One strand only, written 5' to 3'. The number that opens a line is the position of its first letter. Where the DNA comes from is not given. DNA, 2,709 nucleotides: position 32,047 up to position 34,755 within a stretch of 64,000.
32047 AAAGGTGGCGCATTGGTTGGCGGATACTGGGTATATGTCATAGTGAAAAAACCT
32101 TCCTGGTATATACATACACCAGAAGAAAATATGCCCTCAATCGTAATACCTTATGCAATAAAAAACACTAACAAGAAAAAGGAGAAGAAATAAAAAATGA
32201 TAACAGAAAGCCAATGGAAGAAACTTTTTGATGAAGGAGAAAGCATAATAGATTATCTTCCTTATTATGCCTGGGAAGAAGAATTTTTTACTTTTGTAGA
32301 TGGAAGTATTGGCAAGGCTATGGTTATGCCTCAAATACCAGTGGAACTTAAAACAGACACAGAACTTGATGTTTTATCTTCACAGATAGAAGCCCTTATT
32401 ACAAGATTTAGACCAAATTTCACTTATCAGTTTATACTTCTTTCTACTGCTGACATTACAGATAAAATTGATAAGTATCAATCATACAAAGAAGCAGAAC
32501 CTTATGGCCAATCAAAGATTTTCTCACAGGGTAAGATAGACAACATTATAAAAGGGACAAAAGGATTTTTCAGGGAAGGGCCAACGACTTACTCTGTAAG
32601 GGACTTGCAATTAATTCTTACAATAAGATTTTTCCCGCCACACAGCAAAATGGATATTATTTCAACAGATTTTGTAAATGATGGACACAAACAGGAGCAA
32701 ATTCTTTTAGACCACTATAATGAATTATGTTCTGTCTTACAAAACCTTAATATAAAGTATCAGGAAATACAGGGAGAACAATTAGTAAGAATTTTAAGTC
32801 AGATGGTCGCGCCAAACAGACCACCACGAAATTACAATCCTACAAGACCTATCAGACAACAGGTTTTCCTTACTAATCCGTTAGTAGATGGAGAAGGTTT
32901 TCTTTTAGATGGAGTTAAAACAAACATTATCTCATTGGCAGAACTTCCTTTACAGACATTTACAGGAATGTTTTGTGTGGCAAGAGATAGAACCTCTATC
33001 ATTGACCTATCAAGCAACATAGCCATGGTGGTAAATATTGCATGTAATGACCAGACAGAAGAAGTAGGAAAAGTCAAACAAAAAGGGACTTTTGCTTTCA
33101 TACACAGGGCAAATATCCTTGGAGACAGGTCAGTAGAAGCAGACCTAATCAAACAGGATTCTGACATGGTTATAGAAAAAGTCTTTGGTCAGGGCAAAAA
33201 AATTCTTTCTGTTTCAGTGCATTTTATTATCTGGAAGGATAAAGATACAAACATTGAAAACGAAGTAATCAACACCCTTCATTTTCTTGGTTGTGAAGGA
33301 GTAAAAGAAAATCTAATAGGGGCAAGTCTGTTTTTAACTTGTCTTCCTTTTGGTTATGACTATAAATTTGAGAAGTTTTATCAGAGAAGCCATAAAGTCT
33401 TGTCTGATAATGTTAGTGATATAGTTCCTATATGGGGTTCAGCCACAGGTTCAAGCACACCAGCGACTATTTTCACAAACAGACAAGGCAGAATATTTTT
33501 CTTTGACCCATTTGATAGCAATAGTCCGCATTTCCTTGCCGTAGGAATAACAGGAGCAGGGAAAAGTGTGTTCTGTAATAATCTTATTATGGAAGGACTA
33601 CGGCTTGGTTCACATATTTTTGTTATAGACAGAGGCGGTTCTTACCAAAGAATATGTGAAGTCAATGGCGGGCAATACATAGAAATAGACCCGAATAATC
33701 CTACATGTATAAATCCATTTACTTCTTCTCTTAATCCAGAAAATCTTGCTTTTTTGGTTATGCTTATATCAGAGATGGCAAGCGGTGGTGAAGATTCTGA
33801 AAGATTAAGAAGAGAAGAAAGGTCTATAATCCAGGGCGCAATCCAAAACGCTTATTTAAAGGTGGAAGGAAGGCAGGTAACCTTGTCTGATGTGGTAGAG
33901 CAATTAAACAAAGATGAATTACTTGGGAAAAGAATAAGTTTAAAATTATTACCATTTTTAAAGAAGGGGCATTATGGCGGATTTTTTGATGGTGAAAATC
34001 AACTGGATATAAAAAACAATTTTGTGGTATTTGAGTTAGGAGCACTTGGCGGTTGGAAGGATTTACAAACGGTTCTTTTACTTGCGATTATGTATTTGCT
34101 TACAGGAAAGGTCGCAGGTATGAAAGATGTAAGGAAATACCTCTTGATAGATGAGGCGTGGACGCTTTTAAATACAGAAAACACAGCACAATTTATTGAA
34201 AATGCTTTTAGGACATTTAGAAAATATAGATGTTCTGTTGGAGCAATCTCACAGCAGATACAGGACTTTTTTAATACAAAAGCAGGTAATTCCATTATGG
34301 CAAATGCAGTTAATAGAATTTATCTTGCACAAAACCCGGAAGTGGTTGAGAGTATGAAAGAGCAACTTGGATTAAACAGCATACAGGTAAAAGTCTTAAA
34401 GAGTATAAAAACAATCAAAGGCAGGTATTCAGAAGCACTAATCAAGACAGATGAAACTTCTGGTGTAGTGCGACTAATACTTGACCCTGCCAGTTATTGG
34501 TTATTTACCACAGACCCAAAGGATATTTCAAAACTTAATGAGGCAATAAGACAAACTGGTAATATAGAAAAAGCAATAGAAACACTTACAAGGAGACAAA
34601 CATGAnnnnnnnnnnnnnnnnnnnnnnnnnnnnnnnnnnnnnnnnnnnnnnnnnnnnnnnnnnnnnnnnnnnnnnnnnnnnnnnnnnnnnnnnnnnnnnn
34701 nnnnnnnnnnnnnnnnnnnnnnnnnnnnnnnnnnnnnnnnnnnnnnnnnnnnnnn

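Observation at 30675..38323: Seven-gene operon combining T4SS core parts (VirB10, lipoprotein, VirB4) with a full secretin, a GspL/PilMN-like protein and ComFC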

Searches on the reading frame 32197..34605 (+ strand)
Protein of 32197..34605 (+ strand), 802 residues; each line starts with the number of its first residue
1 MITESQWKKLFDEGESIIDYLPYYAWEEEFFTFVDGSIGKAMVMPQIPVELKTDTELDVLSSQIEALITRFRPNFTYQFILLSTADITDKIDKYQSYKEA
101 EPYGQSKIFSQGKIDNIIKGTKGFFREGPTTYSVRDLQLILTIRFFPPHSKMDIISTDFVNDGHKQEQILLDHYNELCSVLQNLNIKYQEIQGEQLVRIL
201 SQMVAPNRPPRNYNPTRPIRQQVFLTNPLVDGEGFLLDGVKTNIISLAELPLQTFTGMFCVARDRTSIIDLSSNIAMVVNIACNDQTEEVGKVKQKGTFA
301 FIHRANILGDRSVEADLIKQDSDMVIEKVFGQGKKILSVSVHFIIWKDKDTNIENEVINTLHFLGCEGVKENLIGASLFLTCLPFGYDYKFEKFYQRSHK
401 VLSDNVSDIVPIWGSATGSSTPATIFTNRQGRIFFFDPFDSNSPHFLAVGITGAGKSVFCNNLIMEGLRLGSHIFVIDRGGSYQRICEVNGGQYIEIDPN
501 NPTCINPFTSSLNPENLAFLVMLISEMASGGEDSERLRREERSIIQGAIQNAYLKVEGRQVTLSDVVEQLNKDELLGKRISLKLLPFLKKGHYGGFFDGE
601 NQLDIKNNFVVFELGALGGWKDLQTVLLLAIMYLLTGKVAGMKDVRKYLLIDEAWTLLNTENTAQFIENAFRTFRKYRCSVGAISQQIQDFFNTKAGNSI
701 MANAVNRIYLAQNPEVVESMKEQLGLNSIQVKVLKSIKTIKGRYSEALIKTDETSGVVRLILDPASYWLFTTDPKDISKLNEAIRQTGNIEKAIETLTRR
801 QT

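Call 4: search_protein_families(library=pfam, proteins=[window:32197-34605:+], max_evalue=1)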
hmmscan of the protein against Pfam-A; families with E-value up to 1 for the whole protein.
window:32197-34605:+ (802 aa): 8 families
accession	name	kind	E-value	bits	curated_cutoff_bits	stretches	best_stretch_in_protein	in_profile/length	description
PF19044.6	P-loop_TraG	-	1.3e-45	156.2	25.8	1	447-799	33-411/413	TraG P-loop domain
PF11130.14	TraC_F_IV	-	5.8e-14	52.3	28.1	1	17-387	1-375/375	TraC protein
PF12846.13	AAA_10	-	2.1e-11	43.9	27.5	1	441-701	19-296/362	AAA-like domain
PF01935.23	DUF87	-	3e-07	31.2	23.2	1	443-573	23-143/220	Helicase HerA, central domain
PF01580.24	FtsK_SpoIIIE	-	0.0031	17.4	24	1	431-465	28-61/221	FtsK/SpoIIIE family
PF10412.15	TrwB_AAD_bind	-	0.0065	15.8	20.5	0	440-484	12-56/387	Type IV secretion-system coupling protein DNA-binding domain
PF02534.20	T4SS-DNA_transf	-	0.0069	15.7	20.1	1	666-733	319-391/468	Type IV secretory system Conjugative DNA transfer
PF12696.13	TraG-D_C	-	0.048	14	22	1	649-738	4-93/126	TraM recognition site of TraD and TraG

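Call 5: search_protein_families(library=ncbifam, proteins=[window:32197-34605:+], max_evalue=1)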
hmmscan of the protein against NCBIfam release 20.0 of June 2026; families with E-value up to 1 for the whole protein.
window:32197-34605:+ (802 aa): 18 families
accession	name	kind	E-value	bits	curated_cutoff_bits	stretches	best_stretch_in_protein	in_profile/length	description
TIGR02746.1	TraC-F-type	equivalog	5.5e-119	398.3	567.05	1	62-800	38-799/800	type IV secretion system protein TraC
TIGR00929.1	VirB4_CagE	subfamily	1.8e-52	178.6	643.1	1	320-789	310-779/792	VirB4 family type IV secretion/conjugal transfer ATPase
NF010278.0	PRK13721.1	subfamily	2.3e-40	138.3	1177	1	350-800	380-852/874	type IV secretion system protein TraC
NF045971.1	conju_CD1110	equivalog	6e-34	117.4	325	1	440-736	412-717/752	VirB4-like conjugal transfer ATPase, CD1110 family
TIGR03783.1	Bac_Flav_CT_G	subfamily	5.2e-29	100.7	261.55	1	448-799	443-827/829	TraG family conjugative transposon ATPase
NF045975.1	VirB4_plasma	equivalog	2.9e-26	91.5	590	2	585-704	691-824/894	Mbov_0397 family ICE element conjugal transfer ATPase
TIGR03744.1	traC_PFL_4706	equivalog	1.8e-25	89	520.6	2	204-508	229-545/892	conjugative transfer ATPase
NF010447.0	PRK13873.1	equivalog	4.6e-21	74.5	1020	1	422-743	419-738/815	conjugal transfer protein TrbE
NF010473.0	PRK13898.1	equivalog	7.4e-19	67.3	1050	1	423-711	427-709/801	type IV secretion system ATPase VirB4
NF010466.0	PRK13891.1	subfamily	7.2e-10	37.4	1322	1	445-741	490-786/852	conjugal transfer protein TrbE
NF010404.0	PRK13830.1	subfamily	1.9e-07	29.3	810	1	442-734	455-744/818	conjugal transfer protein TrbE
NF010427.0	PRK13853.1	equivalog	2.3e-07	29.1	957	1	474-726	463-708/789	type IV secretion system protein VirB4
NF041017.1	DNA_import_CedB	equivalog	6.9e-07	28.3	700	1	432-691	264-519/590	DNA import protein CedB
NF053655.1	CedD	equivalog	0.0001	21.1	600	2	623-687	396-459/527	DNA-translocating ATPase CedD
TIGR02759.1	TraD_Ftype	equivalog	0.014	14.2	521.35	1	439-484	172-217/566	type IV conjugative transfer system coupling protein TraD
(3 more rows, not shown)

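Call 11: find_homologous_proteins(query=window:32197-34605:+, max_evalue=1e-10)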
Query window:32197-34605:+ (802 aa): 19 proteins with E <= 1e-10 among 8000 candidates.
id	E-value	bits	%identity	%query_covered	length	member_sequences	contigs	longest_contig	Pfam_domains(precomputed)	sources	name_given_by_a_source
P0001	0.0e+0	1815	100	100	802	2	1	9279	PF19044.7,PF01935.24,PF11130.15,PF12846.14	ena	-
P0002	0.0e+0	1504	80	100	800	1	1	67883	PF19044.7,PF01935.24,PF11130.15,PF12846.14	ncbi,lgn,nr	ncbi:MAG: TraC family protein [Candidatus Omnitrophica bacterium]|nr:TraC family protein [Candidatus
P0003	1.3e-236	805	47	100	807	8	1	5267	PF19044.7,PF01935.24,PF11130.15,PF12846.14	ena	-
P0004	1.1e-234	799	48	98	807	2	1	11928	PF19044.7,PF01935.24,PF11130.15,PF12846.14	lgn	-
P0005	2.6e-232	791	47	100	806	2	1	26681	PF19044.7,PF01935.24,PF11130.15,PF12846.14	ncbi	-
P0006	1.7e-220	752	45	99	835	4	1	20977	PF19044.7,PF01935.24,PF11130.15,PF12846.14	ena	-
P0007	6.6e-182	624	39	99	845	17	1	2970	PF19044.7,PF01935.24,PF11130.15,PF12846.14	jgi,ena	-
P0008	1.8e-179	616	38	100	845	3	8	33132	PF19044.7,PF01935.24,PF11130.15,PF12846.14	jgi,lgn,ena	-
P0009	8.6e-179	614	39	99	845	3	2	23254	PF19044.7,PF01935.24,PF11130.15,PF12846.14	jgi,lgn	-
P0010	2.2e-177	609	38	100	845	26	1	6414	PF19044.7,PF01935.24,PF11130.15,PF12846.14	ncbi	-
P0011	5.5e-177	608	38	100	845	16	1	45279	PF19044.7,PF01935.24,PF11130.15,PF12846.14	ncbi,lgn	-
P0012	5.6e-176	605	39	100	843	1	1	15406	PF19044.7,PF11130.15,PF12846.14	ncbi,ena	-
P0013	8.3e-169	581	37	99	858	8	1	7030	PF19044.7,PF11130.15,PF12846.14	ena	-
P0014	7.5e-76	274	26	96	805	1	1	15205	PF19044.7,PF01935.24,PF11130.15,PF12846.14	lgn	-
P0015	9.4e-49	184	29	60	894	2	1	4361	PF19044.7,PF11130.15,PF12846.14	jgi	jgi:conjugal transfer ATP-binding protein TraC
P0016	3.1e-48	182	29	51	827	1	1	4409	PF19044.7,PF11130.15,PF12846.14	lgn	-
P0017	5.1e-47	178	28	53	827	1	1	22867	PF19044.7,PF11130.15,PF12846.14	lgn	-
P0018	2.7e-46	176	25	97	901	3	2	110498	PF19044.7,PF11130.15,PF12846.14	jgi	jgi:conjugal transfer ATP-binding protein TraC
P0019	5.2e-34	135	25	61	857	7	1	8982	PF19044.7,PF11130.15,PF12846.14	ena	-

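Call 13: find_encoding_contigs(protein=P0002, flank=10000, max_places=3)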
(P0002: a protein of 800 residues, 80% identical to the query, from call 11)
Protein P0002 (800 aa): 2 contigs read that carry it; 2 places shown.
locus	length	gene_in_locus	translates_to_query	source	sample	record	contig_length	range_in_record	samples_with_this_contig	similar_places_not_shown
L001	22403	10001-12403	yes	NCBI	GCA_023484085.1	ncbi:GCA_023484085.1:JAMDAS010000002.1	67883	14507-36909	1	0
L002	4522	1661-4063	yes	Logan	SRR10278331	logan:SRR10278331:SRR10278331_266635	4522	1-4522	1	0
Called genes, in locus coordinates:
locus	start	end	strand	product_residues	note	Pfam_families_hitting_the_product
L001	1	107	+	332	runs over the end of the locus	PF01171:ATP_bind_3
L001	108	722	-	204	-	PF00583:Acetyltransf_1, PF13508:Acetyltransf_7 (weak), PF13673:Acetyltransf_10 (weak)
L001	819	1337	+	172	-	PF02464:CinA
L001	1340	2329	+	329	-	PF02618:YceG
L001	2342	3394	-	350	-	PF02163:Peptidase_M50, PF00595:PDZ (weak), PF13180:PDZ_2, PF17820:PDZ_6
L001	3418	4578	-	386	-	PF14517:Tachylectin (faint)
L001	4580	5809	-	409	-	-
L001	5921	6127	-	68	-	-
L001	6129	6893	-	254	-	PF01790:LGT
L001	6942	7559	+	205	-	PF13353:Fer4_12, PF04055:Radical_SAM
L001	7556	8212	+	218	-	PF00733:Asn_synthase (weak), PF02568:ThiI (faint), PF06508:QueC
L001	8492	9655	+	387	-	PF03743:TrbI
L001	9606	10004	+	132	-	PF09676:TraV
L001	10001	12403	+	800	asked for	PF11130:TraC_F_IV, PF01935:DUF87 (weak), PF12846:AAA_10, PF19044:P-loop_TraG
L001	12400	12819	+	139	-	-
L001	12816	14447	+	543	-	PF00263:Secretin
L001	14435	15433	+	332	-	-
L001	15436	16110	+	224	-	PF00156:Pribosyltran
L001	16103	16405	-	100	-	PF05258:DciA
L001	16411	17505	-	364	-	PF00712:DNA_pol3_beta, PF02767:DNA_pol3_beta_2, PF02768:DNA_pol3_beta_3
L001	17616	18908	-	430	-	PF11638:DnaA_N, PF00308:Bac_DnaA, PF00004:AAA (weak), PF01695:IstB_IS21 (weak), PF08299:Bac_DnaA_C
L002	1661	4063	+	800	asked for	PF11130:TraC_F_IV, PF01935:DUF87 (weak), PF12846:AAA_10, PF19044:P-loop_TraG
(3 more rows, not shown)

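Call 14: find_encoding_contigs(protein=P0011, flank=10000, max_places=3)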
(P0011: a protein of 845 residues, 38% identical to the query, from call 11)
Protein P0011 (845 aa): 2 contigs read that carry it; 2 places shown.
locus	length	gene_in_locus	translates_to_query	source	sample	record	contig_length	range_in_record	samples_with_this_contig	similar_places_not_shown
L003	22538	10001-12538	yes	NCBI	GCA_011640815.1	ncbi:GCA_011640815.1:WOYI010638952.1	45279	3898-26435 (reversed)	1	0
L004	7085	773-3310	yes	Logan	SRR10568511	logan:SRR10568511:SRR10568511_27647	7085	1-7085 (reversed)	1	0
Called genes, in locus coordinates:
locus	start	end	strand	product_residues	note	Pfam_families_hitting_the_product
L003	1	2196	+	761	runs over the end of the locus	PF02534:T4SS-DNA_transf (faint), PF12696:TraG-D_C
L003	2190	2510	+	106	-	-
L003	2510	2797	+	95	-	PF07178:TraL (weak)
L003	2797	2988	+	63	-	PF14373:Imm_superinfect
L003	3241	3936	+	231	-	PF20582:UPF0758_N, PF04002:RadC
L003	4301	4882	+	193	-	-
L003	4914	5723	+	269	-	-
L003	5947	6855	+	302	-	PF13248:Zn_ribbon_3 (weak)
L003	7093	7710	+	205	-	PF05309:TraE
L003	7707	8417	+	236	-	-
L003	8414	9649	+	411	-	PF03743:TrbI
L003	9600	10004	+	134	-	-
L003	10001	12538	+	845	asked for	PF11130:TraC_F_IV, PF01935:DUF87 (weak), PF12846:AAA_10, PF19044:P-loop_TraG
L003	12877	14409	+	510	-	PF00263:Secretin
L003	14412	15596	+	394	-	-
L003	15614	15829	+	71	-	-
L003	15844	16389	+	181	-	-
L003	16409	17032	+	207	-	-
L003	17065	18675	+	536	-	PF00437:T2SSE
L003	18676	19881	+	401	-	PF00482:T2SSF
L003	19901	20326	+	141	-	PF07963:N_methyl (weak), PF08805:PilS (weak)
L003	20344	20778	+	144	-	-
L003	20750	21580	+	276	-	-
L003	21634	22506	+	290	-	PF06834:TraU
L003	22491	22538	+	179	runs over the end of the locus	-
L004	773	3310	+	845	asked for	PF11130:TraC_F_IV, PF01935:DUF87 (weak), PF12846:AAA_10, PF19044:P-loop_TraG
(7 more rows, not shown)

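Call 15: find_encoding_contigs(protein=P0005, flank=10000, max_places=2)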
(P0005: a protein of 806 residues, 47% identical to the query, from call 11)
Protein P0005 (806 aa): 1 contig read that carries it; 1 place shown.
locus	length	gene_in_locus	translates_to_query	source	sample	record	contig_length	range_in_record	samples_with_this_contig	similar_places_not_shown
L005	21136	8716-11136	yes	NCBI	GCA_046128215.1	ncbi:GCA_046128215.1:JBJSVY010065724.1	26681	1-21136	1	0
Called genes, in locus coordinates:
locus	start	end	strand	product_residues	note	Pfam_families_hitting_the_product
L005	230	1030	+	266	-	PF12705:PDDEXK_1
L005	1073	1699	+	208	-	-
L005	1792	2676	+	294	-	PF07728:AAA_5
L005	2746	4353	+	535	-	-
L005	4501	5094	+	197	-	PF03330:DPBB_1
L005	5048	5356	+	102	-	-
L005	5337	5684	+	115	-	PF04956:TrbC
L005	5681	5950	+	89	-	PF07178:TraL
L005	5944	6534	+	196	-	-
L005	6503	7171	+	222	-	-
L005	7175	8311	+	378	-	PF03743:TrbI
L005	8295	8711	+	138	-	PF09676:TraV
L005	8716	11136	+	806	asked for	PF11130:TraC_F_IV, PF01935:DUF87, PF19044:P-loop_TraG, PF12846:AAA_10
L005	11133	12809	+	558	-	PF00263:Secretin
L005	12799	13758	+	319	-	-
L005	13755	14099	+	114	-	-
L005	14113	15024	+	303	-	-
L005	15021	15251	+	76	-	-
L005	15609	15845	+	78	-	-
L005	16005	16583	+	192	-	PF13521:AAA_28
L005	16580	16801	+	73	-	PF12728:HTH_17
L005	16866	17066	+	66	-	-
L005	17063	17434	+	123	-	-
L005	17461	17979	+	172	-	PF00565:SNase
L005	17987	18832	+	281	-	-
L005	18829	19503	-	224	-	-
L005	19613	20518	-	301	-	PF13847:Methyltransf_31 (faint), PF01555:N6_N4_Mtase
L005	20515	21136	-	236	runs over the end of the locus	-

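Call 16: find_encoding_contigs(protein=P0006, flank=10000, max_places=2)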
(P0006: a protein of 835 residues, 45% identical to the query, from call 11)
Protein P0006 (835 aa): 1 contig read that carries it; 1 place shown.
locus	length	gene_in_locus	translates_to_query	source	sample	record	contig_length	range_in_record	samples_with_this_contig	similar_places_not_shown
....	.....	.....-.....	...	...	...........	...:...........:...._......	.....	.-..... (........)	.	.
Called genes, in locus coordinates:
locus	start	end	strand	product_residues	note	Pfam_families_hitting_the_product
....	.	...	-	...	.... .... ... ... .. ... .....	-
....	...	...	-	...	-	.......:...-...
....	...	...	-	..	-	-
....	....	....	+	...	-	-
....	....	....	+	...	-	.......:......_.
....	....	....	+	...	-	-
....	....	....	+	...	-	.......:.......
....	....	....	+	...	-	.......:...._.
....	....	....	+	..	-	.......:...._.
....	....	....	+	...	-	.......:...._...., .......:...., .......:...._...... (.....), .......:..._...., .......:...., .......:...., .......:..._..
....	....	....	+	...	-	-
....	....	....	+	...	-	-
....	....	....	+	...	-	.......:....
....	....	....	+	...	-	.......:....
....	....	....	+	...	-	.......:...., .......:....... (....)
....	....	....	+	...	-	-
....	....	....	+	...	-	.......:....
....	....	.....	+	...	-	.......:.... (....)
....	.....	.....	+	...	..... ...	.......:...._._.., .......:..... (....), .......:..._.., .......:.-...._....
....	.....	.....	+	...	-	-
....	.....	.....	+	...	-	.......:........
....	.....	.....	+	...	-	-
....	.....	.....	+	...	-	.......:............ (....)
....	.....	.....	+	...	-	?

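Call 17: find_encoding_contigs(protein=P0014, flank=10000, max_places=2)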
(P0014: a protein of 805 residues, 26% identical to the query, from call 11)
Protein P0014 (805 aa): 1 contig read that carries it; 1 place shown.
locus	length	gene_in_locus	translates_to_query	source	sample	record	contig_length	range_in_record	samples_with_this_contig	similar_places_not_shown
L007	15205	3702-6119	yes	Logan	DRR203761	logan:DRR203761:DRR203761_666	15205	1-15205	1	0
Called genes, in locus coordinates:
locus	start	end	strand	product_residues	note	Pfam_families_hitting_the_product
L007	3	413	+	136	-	?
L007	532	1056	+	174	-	-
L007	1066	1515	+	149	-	-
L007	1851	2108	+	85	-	-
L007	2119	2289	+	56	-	-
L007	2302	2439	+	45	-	-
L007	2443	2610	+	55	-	-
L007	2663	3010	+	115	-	-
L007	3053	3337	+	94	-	PF04956:TrbC (weak)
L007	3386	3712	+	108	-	-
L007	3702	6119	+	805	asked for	PF11130:TraC_F_IV, PF01935:DUF87 (faint), PF12846:AAA_10, PF19044:P-loop_TraG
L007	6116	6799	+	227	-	-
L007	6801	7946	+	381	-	-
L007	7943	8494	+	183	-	-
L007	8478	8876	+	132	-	-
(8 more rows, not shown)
